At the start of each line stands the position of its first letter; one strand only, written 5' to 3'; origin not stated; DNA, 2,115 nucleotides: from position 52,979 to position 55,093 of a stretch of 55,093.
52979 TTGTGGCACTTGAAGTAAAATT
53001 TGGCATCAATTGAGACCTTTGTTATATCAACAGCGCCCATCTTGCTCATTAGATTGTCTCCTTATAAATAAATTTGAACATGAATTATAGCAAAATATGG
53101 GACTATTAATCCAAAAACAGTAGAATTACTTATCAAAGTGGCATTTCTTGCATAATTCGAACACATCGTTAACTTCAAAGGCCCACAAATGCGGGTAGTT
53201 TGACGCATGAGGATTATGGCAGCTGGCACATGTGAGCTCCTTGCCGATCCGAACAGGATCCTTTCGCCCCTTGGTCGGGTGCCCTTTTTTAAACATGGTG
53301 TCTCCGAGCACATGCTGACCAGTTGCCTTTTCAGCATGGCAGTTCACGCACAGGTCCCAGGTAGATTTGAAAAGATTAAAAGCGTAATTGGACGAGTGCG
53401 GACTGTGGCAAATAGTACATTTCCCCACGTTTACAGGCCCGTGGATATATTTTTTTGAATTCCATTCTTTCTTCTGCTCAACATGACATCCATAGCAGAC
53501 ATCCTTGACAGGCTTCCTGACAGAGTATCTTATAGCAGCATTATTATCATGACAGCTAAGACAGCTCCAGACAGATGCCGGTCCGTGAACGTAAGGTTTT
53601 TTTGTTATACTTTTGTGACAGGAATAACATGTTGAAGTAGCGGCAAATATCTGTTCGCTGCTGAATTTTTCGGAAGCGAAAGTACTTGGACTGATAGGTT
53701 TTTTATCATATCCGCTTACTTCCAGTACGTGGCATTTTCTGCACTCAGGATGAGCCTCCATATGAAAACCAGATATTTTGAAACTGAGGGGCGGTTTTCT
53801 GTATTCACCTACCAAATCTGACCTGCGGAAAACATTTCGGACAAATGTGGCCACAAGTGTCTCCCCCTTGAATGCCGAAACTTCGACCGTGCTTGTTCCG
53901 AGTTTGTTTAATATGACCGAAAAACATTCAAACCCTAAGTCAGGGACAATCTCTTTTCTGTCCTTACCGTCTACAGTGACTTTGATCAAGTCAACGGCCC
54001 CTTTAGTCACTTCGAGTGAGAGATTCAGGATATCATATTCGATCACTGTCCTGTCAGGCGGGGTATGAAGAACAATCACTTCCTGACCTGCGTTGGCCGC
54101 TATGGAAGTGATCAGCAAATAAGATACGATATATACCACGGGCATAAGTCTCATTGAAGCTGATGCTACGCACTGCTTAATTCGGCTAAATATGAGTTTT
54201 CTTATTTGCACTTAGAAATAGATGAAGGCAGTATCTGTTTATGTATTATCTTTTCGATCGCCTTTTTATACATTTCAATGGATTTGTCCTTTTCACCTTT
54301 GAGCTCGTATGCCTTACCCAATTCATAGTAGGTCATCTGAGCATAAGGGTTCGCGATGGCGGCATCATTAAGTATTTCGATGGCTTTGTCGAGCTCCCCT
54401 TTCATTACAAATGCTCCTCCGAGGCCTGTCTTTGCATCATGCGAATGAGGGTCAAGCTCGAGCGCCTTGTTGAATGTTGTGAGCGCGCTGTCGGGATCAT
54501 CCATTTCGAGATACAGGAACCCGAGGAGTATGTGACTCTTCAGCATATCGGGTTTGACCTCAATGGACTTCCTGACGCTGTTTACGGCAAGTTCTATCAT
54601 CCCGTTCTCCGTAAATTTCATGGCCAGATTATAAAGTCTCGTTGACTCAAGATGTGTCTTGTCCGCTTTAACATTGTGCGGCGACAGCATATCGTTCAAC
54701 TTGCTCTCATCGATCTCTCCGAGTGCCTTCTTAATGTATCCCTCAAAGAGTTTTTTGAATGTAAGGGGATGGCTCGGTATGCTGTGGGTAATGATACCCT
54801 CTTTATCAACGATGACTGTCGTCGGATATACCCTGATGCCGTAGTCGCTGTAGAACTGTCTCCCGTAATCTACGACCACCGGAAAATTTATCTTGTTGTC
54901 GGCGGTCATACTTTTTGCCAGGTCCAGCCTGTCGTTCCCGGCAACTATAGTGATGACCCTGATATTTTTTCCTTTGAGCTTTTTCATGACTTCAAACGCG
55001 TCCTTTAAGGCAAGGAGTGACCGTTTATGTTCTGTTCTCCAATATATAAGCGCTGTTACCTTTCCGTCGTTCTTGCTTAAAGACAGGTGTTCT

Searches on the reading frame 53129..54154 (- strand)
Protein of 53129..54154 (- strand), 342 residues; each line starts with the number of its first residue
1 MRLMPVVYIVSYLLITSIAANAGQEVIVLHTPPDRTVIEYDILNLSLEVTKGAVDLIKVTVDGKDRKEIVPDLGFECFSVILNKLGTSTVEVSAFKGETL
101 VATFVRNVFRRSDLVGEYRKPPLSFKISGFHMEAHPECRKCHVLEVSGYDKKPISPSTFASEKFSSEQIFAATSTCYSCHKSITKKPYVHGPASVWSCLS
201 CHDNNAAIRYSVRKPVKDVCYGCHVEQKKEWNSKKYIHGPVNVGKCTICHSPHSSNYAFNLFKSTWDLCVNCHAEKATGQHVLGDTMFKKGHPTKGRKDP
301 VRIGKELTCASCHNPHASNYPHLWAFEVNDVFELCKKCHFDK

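Call 29: find_homologous_proteins(query=window:53129-54154:-)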
Query seq(342 aa) (342 aa): 500 proteins with E <= 0.001 among 1104 candidates; the best 120 are listed.
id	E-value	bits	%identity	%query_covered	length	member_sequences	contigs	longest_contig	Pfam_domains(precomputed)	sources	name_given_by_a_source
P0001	1.5e-237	805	100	100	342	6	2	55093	PF09699.16,PF14537.12,PF14522.12,PF22113.2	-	-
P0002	2.5e-198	676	81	100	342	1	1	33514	PF09699.16,PF14537.12,PF14522.12,PF22113.2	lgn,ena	-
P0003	1.3e-192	658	78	100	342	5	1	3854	PF09699.16,PF14537.12,PF14522.12,PF22113.2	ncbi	-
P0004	1.5e-185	634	76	100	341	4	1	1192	PF09699.16,PF14537.12,PF14522.12,PF22113.2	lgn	-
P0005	8.7e-180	615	76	100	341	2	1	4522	PF09699.16,PF14537.12,PF22678.2,PF14522.12,PF22113.2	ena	-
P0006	2.4e-175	601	75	96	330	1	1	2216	PF09699.16,PF14537.12,PF14522.12,PF22113.2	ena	-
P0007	2.9e-174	597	72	100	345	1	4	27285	PF09699.16,PF14537.12,PF14522.12,PF22113.2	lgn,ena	-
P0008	1.0e-173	595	73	100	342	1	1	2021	PF09699.16,PF14537.12,PF14522.12,PF22113.2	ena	-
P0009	1.8e-167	575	71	100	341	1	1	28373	PF09699.16,PF14537.12,PF14522.12,PF22113.2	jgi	jgi:predicted CXXCH cytochrome family protein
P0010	3.4e-167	574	70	100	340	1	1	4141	PF09699.16,PF14537.12,PF14522.12,PF22113.2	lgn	-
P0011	2.6e-165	568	70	100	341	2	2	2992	PF09699.16,PF14537.12,PF14522.12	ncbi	-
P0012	1.0e-163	563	69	99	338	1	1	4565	PF09699.16,PF14537.12,PF14522.12,PF22113.2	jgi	jgi:predicted CXXCH cytochrome family protein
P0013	5.5e-143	494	61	100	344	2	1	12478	PF09699.16,PF14537.12,PF14522.12,PF22113.2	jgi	jgi:predicted CXXCH cytochrome family protein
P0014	1.8e-142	493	61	99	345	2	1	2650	PF09699.16,PF14537.12,PF14522.12,PF22113.2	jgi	-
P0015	5.0e-141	488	59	99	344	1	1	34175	PF09699.16,PF14537.12,PF14522.12,PF22113.2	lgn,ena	-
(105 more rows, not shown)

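Call 32: find_encoding_contigs(protein=P0002, flank=10000, max_places=3)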
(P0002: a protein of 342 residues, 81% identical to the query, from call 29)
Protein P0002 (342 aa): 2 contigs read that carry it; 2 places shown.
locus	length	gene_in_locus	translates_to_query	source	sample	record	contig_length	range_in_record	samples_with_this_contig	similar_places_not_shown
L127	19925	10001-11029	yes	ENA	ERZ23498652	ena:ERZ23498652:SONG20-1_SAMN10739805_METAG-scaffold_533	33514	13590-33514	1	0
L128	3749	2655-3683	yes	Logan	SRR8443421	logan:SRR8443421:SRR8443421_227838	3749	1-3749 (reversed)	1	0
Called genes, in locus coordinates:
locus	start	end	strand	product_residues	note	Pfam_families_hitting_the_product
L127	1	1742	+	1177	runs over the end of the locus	PF02463:SMC_N, PF13304:AAA_21 (weak), PF13476:AAA_23, PF13555:AAA_29 (faint), PF06470:SMC_hinge, PF02463:SMC_N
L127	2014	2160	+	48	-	-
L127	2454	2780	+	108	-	-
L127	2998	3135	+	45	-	-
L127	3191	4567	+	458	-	PF01565:FAD_binding_4, PF02913:FAD-oxidase_C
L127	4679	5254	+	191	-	PF01281:Ribosomal_L9_N, PF03948:Ribosomal_L9_C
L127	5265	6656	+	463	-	PF00772:DnaB, PF03796:DnaB_C, PF13481:AAA_25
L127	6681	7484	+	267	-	PF01875:Memo, PF02900:LigB (faint)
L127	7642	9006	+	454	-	PF14522:Cytochrome_C7 (faint), PF14537:Cytochrom_c3_2 (faint), PF09699:Paired_CXXCH_1, PF22113:Mtrc-MtrF_II-IV_dom (weak), PF09699:Paired_CXXCH_1, PF22113:Mtrc-MtrF_II-IV_dom, PF09699:Paired_CXXCH_1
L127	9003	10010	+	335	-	PF00578:AhpC-TSA, PF08534:Redoxin, PF13905:Thioredoxin_8 (weak), PF25062:ARM_TT21_N (weak), PF23914:TPR_CcmH_CycH, PF00515:TPR_1 (weak), PF13432:TPR_16, PF14559:TPR_19, +9 more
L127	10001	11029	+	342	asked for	PF14522:Cytochrome_C7 (faint), PF14537:Cytochrom_c3_2 (faint), PF22113:Mtrc-MtrF_II-IV_dom (faint), PF09699:Paired_CXXCH_1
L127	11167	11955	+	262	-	PF03692:CxxCxxCC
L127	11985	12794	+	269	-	PF01791:DeoC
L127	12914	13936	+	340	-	PF08240:ADH_N, PF16912:Glu_dehyd_C (weak), PF00107:ADH_zinc_N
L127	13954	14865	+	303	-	PF00294:PfkB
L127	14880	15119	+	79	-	-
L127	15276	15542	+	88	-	-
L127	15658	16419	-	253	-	PF00753:Lactamase_B, PF23023:Anti-Pycsar_Apyc1, PF13483:Lactamase_B_3, PF12706:Lactamase_B_2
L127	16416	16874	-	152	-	PF00588:SpoU_methylase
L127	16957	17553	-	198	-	PF01121:CoaE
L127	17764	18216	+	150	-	PF02502:LacAB_rpiB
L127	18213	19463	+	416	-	PF00464:SHMT, PF00155:Aminotran_1_2, PF01212:Beta_elim_lyase (weak)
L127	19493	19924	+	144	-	?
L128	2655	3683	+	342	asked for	PF14522:Cytochrome_C7 (faint), PF14537:Cytochrom_c3_2 (faint), PF22113:Mtrc-MtrF_II-IV_dom (faint), PF09699:Paired_CXXCH_1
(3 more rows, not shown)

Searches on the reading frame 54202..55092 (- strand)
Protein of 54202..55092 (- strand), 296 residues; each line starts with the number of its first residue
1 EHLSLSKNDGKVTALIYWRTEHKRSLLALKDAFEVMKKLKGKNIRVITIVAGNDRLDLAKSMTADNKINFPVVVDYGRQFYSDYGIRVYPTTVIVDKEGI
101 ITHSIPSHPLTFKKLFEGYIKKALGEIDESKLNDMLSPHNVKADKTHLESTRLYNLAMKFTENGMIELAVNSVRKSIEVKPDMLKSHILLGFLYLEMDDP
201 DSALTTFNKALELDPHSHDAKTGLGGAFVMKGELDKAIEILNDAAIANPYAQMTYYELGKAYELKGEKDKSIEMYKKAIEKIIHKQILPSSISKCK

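Call 51: search_protein_families(library=pfam, proteins=[window:54202-55092:-], max_evalue=0.001)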
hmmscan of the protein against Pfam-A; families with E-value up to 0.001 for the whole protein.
window:54202-55092:- (296 aa): 16 families
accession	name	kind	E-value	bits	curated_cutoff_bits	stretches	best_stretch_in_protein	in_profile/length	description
PF00515.34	TPR_1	-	1.4e-20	72.6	27.8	2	186-216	3-33/34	Tetratricopeptide repeat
PF13181.12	TPR_8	-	3.3e-17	61.6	25.7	2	185-216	2-33/34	Tetratricopeptide repeat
PF07719.23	TPR_2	-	1.5e-16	59.5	27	1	186-216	3-33/34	Tetratricopeptide repeat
PF13424.12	TPR_12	-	5.6e-12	46.1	30.1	1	184-244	3-71/77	Tetratricopeptide repeat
PF13432.12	TPR_16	-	3.7e-11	43.7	32.7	1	193-251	6-64/65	Tetratricopeptide repeat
PF14559.12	TPR_19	-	4e-11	43.5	25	1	195-249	2-56/68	Tetratricopeptide repeat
PF13414.12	TPR_11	-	4.4e-11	42.7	26.8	0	202-232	12-42/42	TPR repeat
PF00578.27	AhpC-TSA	-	1.7e-10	41.4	26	1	2-103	17-123/124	AhpC/TSA family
PF08534.16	Redoxin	-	5.9e-10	39.5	26.6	1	4-105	22-132/148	Redoxin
PF13428.12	TPR_14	-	6.5e-10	39.1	23.5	0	187-224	4-41/44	Tetratricopeptide repeat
PF13174.12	TPR_6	-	3.2e-09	37.3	26.3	0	190-217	6-33/33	Tetratricopeptide repeat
PF23914.1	TPR_CcmH_CycH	-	2e-08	34.7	42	1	155-281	22-150/158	Cytochrome c-type biogenesis protein H TPR domain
PF13905.12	Thioredoxin_8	-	4.3e-08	33.8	27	1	10-100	1-93/94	Thioredoxin-like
PF13431.12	TPR_17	-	1.6e-07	31.5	24.4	0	207-239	2-34/34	Tetratricopeptide repeat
PF25062.1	ARM_TT21_N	-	1.5e-05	25.3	40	1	122-261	72-211/222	Tetratricopeptide repeat protein 21 N-terminal ARM repeat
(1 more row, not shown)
